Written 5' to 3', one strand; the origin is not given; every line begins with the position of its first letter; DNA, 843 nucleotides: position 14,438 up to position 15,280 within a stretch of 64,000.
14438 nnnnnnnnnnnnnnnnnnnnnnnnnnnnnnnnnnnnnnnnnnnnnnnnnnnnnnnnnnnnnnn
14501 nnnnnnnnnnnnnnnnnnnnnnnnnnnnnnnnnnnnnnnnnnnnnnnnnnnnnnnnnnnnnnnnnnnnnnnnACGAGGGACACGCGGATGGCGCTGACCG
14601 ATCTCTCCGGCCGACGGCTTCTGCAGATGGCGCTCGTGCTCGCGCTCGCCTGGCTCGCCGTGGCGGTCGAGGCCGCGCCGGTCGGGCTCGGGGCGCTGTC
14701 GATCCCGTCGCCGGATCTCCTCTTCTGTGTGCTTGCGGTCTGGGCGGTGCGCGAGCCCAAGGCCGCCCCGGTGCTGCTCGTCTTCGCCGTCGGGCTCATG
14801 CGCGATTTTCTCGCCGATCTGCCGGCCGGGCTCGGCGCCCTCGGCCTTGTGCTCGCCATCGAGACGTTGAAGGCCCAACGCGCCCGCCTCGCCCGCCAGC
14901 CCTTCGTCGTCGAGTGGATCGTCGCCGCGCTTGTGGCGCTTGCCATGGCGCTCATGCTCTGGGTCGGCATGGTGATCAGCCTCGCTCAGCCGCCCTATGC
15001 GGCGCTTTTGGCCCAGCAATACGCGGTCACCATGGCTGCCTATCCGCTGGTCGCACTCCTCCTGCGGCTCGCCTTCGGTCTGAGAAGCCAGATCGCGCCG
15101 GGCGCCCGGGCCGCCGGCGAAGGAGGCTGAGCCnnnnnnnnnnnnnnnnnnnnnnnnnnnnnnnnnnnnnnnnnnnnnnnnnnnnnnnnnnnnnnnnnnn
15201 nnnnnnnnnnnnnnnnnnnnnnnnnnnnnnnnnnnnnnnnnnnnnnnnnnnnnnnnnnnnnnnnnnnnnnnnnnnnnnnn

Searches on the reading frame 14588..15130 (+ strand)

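Call 51: search_protein_families(library=pfam, proteins=[window:14588-15130:+], max_evalue=0.00001)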
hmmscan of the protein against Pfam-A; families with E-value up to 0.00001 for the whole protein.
window:14588-15130:+ (180 aa): 1 family
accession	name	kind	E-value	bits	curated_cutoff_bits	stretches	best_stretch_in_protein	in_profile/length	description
PF04093.17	MreD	-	3.3e-06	27.7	24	1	9-160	2-156/158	rod shape-determining protein MreD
